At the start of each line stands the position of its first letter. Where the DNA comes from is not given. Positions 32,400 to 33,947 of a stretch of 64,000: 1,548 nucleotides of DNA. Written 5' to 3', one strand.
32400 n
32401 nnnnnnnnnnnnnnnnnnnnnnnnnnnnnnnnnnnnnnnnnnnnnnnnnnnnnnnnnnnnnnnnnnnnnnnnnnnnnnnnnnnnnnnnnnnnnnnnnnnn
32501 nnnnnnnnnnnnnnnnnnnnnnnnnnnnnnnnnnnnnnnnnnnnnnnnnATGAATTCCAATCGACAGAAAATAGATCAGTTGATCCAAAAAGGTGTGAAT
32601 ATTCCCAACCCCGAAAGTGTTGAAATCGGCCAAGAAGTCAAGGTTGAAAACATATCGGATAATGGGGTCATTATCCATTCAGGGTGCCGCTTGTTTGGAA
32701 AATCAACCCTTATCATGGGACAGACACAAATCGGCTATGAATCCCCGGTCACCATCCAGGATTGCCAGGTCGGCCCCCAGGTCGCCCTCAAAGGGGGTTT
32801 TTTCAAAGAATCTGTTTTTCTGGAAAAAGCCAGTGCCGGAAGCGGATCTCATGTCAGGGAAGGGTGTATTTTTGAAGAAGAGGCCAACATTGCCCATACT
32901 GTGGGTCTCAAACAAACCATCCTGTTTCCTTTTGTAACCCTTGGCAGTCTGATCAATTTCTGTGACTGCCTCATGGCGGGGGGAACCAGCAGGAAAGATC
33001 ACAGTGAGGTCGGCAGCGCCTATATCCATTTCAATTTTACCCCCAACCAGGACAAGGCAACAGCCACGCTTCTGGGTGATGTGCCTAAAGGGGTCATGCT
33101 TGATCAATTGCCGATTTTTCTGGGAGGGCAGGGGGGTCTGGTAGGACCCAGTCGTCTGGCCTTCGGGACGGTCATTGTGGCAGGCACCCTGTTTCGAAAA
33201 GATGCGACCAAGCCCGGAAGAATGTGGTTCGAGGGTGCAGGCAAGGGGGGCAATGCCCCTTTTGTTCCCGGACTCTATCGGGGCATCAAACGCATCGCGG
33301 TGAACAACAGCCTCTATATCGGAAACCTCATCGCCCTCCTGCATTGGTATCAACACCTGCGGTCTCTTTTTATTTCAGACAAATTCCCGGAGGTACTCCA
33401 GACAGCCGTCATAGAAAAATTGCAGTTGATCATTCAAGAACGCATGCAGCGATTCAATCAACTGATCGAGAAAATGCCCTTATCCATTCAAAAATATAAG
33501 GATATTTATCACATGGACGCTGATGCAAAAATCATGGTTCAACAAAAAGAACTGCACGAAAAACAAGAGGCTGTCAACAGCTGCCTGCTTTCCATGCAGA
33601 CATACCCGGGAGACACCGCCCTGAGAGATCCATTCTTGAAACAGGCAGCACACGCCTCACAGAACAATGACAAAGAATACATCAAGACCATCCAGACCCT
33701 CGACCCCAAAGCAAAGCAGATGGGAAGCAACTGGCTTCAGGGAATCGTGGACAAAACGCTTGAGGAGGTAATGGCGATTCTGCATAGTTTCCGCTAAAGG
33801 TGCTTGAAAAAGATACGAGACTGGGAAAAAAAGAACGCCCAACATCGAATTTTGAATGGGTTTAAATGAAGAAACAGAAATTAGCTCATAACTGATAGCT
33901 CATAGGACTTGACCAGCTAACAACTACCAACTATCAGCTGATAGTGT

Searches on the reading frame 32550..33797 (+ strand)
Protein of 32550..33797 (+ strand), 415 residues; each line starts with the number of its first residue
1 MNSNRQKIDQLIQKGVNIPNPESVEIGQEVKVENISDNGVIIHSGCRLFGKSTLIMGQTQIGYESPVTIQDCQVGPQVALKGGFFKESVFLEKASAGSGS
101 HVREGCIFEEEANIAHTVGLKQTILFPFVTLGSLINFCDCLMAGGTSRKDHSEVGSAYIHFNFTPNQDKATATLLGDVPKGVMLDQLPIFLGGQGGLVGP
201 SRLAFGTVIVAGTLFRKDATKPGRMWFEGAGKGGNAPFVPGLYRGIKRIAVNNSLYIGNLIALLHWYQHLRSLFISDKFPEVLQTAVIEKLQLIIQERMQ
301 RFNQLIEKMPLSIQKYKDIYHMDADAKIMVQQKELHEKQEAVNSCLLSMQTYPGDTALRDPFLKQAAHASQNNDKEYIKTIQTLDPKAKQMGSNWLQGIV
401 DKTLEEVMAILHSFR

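Call 40: search_protein_families(library=pfam, proteins=[window:32550-33797:+])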
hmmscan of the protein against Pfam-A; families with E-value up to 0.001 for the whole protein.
window:32550-33797:+ (415 aa): 0 families

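Call 81: search_protein_families(library=pfam, proteins=[window:32550-33797:+], max_evalue=0.01)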
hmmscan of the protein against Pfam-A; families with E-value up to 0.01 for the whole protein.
window:32550-33797:+ (415 aa): 1 family
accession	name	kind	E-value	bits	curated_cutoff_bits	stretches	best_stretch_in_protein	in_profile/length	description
PF25084.1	LbH_EIF2B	-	0.0057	17.1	54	0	38-120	8-93/105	EIF2B subunit epsilon LbH domain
